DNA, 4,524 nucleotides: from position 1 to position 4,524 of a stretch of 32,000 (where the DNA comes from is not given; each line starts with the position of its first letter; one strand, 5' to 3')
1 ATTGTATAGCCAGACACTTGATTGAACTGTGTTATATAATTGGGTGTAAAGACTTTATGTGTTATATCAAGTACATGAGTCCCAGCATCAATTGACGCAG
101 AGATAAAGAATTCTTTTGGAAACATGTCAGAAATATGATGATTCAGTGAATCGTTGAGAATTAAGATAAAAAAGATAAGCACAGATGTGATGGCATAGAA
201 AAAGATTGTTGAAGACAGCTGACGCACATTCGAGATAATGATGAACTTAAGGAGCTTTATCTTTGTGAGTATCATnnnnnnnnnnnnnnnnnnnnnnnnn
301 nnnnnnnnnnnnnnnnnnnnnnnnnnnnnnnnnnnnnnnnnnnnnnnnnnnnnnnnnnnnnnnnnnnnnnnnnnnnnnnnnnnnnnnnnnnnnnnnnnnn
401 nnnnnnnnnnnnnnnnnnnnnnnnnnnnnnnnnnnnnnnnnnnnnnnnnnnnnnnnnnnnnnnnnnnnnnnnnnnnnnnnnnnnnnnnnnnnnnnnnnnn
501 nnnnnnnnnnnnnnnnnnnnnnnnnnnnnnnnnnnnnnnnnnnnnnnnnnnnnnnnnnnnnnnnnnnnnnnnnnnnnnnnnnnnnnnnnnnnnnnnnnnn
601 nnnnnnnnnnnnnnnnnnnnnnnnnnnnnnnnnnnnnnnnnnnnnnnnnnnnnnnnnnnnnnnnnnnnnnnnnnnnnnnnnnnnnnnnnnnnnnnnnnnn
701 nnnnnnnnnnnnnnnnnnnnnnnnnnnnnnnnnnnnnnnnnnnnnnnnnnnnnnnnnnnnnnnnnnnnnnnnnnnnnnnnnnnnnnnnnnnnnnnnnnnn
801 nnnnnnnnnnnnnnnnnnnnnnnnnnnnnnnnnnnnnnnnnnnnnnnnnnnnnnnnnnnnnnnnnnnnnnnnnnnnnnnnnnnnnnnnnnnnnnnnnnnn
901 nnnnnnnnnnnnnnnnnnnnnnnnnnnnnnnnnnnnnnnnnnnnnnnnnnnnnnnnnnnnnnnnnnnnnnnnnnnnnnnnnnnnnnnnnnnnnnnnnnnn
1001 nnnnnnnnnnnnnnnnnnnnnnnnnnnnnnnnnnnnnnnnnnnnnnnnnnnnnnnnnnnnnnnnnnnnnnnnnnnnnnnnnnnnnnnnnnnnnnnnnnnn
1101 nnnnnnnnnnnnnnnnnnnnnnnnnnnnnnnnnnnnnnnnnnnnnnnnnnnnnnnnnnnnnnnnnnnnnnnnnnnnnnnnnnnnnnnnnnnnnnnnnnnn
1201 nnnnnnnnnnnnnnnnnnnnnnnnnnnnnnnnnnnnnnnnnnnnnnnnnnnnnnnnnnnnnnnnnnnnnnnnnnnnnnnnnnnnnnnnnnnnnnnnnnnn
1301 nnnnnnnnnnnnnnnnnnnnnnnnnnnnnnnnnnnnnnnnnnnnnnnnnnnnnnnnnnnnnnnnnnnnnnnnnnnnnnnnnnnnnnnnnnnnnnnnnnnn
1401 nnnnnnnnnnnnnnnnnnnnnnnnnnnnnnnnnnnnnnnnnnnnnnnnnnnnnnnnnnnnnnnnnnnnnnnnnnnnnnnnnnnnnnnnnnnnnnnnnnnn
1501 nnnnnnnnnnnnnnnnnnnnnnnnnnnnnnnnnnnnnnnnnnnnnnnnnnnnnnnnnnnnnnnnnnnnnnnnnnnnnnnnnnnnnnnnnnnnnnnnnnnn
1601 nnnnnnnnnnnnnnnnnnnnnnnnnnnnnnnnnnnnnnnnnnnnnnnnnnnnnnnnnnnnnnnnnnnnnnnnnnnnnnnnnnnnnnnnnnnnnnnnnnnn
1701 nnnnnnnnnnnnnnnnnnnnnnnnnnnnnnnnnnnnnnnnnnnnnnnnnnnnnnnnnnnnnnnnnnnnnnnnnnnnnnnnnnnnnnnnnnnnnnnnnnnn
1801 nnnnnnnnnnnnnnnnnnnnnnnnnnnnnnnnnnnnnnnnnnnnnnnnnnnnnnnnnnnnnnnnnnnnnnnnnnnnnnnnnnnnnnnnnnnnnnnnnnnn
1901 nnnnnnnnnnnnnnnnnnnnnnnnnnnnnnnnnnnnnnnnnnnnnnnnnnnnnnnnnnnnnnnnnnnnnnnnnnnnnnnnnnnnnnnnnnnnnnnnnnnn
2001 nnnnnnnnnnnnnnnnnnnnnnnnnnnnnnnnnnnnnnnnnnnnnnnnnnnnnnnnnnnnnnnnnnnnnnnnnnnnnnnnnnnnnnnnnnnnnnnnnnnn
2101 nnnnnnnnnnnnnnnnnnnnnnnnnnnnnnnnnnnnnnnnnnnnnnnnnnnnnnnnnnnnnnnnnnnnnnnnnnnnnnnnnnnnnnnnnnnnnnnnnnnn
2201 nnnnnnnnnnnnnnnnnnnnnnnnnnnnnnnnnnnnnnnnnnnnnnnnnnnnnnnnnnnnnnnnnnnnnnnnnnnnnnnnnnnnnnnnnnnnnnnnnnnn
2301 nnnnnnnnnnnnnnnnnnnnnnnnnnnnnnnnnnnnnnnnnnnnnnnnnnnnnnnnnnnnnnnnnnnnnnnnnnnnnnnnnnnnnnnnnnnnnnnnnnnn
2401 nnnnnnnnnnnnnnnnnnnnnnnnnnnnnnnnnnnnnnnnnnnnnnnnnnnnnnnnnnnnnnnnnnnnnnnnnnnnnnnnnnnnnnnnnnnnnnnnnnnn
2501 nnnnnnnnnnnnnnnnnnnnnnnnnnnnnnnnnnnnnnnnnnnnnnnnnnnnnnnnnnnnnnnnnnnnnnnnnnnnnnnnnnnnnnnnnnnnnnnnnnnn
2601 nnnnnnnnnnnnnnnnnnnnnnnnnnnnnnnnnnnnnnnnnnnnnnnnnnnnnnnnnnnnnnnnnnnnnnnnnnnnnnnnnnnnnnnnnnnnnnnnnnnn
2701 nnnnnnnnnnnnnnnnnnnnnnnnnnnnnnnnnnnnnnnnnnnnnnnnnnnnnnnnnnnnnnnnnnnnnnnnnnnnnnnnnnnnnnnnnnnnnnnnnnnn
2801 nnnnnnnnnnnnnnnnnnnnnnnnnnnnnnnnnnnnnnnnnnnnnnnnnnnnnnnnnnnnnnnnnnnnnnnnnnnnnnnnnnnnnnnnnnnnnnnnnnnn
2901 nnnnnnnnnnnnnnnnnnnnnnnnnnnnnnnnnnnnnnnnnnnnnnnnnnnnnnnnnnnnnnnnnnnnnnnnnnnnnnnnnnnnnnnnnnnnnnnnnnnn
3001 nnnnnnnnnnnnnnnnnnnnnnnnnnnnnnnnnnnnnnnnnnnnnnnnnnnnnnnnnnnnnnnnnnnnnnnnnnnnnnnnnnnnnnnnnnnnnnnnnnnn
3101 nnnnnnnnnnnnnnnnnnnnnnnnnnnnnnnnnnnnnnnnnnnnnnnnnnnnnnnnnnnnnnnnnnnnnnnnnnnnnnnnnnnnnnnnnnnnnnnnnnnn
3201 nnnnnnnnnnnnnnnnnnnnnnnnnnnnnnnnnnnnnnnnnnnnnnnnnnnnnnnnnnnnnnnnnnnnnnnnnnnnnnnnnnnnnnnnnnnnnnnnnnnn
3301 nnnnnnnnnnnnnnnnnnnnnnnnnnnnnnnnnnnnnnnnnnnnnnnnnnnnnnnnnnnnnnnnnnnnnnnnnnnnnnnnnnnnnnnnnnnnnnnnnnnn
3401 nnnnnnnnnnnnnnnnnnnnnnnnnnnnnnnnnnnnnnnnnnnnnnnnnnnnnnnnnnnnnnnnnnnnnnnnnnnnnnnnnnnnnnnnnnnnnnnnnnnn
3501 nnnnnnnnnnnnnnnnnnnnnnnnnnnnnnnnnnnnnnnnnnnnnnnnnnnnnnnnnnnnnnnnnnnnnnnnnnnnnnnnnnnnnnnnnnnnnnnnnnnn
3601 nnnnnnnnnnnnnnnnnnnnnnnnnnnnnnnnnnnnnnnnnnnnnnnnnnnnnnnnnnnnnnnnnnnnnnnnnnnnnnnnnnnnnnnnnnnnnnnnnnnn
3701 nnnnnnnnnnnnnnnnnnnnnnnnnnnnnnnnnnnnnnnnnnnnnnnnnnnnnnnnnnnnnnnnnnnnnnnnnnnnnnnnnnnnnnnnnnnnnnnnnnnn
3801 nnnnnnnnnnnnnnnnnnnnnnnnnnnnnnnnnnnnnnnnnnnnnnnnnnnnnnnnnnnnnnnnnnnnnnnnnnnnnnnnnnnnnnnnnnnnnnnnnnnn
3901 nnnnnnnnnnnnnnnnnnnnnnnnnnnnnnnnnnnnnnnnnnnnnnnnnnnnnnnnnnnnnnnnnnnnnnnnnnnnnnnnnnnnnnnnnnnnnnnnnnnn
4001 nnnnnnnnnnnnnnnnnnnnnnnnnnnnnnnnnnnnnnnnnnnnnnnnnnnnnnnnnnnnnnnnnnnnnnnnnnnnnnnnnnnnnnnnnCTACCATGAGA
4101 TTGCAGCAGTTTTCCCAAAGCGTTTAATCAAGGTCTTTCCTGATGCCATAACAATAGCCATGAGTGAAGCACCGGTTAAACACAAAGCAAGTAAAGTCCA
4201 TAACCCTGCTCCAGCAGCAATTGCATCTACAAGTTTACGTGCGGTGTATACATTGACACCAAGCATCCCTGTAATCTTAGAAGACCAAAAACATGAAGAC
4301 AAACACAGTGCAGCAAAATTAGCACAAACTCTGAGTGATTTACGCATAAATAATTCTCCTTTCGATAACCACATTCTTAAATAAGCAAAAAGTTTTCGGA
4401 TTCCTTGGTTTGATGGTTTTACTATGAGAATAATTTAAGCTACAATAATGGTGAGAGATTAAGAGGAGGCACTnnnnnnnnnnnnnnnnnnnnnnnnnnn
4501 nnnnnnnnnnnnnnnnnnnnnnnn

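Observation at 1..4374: Apparent complete circular (head-to-tail cyclised) bacteriocin locus at the window edge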

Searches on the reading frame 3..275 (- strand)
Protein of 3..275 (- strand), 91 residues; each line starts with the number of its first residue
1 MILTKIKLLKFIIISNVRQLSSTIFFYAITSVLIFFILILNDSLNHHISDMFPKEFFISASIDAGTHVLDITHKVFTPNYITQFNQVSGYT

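Call 6: search_protein_families(library=pfam, proteins=[window:3-275:-], max_evalue=1)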
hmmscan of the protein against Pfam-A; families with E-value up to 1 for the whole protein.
window:3-275:- (91 aa): 1 family
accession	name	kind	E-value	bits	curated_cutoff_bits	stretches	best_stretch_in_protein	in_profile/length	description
PF00434.23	VP7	-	0.19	11.2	25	1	6-64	12-69/336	Glycoprotein VP7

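Call 7: search_protein_families(library=ncbifam, proteins=[window:3-275:-], max_evalue=1)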
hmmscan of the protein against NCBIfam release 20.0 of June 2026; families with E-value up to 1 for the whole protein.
window:3-275:- (91 aa): 0 families

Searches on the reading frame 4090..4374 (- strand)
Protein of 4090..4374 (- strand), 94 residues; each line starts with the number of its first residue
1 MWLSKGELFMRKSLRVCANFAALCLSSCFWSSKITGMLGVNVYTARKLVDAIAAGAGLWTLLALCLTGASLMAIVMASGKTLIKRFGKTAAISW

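Call 6: search_protein_families(library=pfam, proteins=[window:4090-4374:-], max_evalue=1)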
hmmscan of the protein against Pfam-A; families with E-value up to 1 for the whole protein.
window:4090-4374:- (94 aa): 2 families
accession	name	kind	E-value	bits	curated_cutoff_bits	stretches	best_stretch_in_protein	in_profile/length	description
PF09221.15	Bacteriocin_IId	-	3e-05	24.6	23.6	1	36-94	2-67/67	Bacteriocin class IId cyclical uberolysin-like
PF12173.13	BacteriocIIc_cy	-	0.0049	17.5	27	1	37-79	40-83/91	Bacteriocin class IIc cyclic gassericin A-like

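Call 7: search_protein_families(library=ncbifam, proteins=[window:4090-4374:-], max_evalue=1)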
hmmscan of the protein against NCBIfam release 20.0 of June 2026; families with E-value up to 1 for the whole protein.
window:4090-4374:- (94 aa): 2 families
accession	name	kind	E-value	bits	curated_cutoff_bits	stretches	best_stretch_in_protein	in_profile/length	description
TIGR03651.1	circ_ocin_uber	subfamily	6e-05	23.3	30.7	1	33-94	2-73/73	circular bacteriocin, circularin A/uberolysin family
TIGR03965.1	mycofact_glyco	equivalog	0.091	11.6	280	1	10-60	401-450/467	mycofactocin biosynthesis glycosyltransferase MftF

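Call 12: find_homologous_proteins(query=window:4090-4347:-, max_evalue=0.01)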
Query window:4090-4347:- (85 aa): 1 proteins with E <= 0.01 among 4 candidates.
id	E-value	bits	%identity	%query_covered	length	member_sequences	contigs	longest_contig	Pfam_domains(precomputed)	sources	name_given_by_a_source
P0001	1.2e-45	170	100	100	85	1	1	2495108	PF09221.17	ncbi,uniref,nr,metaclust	ncbi:hypothetical protein AOC36_00310 [Erysipelothrix larvae]|uniref:Circularin A/uberolysin family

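Call 13: search_solved_structures(query=window:4090-4347:-, max_evalue=10, show_alignments=3)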
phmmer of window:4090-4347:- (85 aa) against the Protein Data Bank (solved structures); distinct sequences matched with E-value up to 10: 2.
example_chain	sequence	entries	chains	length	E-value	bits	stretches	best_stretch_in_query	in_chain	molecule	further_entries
2mp8_A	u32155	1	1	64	5.4e-06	29.9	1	26-85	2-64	NKR-5-3B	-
2mwr_A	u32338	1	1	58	0.0091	19.6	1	31-71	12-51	Acidocin B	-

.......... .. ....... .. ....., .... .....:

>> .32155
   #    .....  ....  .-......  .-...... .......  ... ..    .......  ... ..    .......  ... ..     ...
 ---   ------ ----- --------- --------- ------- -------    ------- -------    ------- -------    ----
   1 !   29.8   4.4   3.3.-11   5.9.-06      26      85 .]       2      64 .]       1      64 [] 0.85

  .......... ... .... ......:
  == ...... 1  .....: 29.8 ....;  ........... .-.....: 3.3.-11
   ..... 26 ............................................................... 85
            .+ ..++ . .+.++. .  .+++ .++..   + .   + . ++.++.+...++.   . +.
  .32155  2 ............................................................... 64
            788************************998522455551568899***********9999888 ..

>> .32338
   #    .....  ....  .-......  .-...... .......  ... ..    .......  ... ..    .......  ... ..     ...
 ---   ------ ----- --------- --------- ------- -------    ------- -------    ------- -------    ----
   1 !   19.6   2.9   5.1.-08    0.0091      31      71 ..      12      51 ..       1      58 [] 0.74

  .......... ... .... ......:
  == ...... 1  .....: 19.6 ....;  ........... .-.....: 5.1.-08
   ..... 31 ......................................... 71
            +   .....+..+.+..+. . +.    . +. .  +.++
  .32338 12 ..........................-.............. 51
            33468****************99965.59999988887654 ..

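Call 27: find_related_loci(query=A1, collection=genome_contigs, flank=10000)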
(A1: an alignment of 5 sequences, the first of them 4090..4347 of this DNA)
Query A1 (85 aa) in genome_contigs; peptide patterns used: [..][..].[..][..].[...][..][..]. (x = any residue, [..] = any of these).
130 stretches matched a pattern; 8 encode a relative of the query (tblastn E <= 1e-3); 8 distinct loci.
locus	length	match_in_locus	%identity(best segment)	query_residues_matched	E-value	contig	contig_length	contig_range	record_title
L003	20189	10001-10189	39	23-85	2e-6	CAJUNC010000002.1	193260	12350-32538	MAG TPA_asm: uncultured Lactobacillus sp. isolate MGBC161554 genome assembly, contig: MGBC161554.2, whole genome shotgun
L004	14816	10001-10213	28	18-85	2e-6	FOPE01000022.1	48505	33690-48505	Lachnospiraceae bacterium C7 genome assembly, contig: Ga0007612_122, whole genome shotgun sequence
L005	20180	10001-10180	33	29-85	1e-5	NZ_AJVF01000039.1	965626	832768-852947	Bacillus siamensis KCTC 13613 strain KCTC 13613(T) contig39, whole genome shotgun sequence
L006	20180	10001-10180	33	29-85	1e-5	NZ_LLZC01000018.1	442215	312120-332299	Bacillus velezensis strain NRRL B-41580 contig_3, whole genome shotgun sequence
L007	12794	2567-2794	28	13-85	2e-5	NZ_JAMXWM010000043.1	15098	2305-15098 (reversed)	Sporolactobacillus shoreicorticis strain LMG 29111 43, whole genome shotgun sequence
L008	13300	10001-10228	28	13-85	2e-5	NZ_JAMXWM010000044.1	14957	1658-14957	Sporolactobacillus shoreicorticis strain LMG 29111 44, whole genome shotgun sequence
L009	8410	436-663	30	13-85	4e-5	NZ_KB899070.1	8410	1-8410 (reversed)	Sporolactobacillus vineae DSM 21990 = SL153 strain DSM 21990 D889DRAFT_scaffold00029.29, whole genome shotgun sequence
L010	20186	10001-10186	31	27-85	5e-5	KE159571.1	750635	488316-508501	Lachnospiraceae bacterium 3-1 genomic scaffold acPFp-supercont1.1, whole genome shotgun sequence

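Call 31: search_protein_families(library=pfam, proteins=[L009:749-1912:+, L009:1933-2451:+, L009:2998-3570:+, L009:4499-5566:+, L009:6247-7428:+, L005:10266-11921:+, L005:12615-13142:+, L003:10253-11374:+, L003:11371-11781:+, L003:12457-12945:+], max_evalue=0.1)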
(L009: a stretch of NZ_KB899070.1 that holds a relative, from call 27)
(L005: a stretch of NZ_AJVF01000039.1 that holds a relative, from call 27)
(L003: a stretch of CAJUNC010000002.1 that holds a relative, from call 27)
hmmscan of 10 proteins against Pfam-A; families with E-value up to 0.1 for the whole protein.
L009:749-1912:+ (387 aa): 1 family
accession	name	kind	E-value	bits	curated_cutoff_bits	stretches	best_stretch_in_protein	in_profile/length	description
PF19149.5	DUF5831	-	0.006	17.3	25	0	224-250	6-32/72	Family of unknown function (DUF5831)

L009:1933-2451:+ (172 aa): 0 families

L009:2998-3570:+ (190 aa): 0 families

L009:4499-5566:+ (355 aa): 3 families
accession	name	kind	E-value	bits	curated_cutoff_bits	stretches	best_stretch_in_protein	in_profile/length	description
PF13533.13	Biotin_lipoyl_2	-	0.00022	21.4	29.8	1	75-97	8-30/32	Biotin-lipoyl like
PF00364.28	Biotin_lipoyl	-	0.005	17.1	22.1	1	75-96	50-71/73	Biotin-requiring enzyme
PF16325.11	Peptidase_U32_C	-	0.061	13.9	28.2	0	273-305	25-58/83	Peptidase family U32 C-terminal domain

L009:6247-7428:+ (393 aa): 2 families
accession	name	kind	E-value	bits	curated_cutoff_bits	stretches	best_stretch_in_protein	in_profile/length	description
PF12704.14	MacB_PCD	-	1.1e-20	75.3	27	1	21-225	1-195/207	MacB-like periplasmic core domain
PF02687.27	FtsX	-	1.9e-19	70.3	25.5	1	275-388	2-120/120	FtsX-like permease C-terminal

L005:10266-11921:+ (551 aa): 0 families

L005:12615-13142:+ (175 aa): 1 family
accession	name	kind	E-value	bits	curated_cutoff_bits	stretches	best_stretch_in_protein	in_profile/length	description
PF01944.22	SpoIIM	-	6.2e-22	78.7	26.9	1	19-172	2-163/163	Stage II sporulation protein M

L003:10253-11374:+ (373 aa): 0 families

L003:11371-11781:+ (136 aa): 1 family
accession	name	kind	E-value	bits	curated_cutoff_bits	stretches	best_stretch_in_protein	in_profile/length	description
PF01944.22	SpoIIM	-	1.9e-05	25.1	26.9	1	50-127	44-126/163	Stage II sporulation protein M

L003:12457-12945:+ (162 aa): 0 families
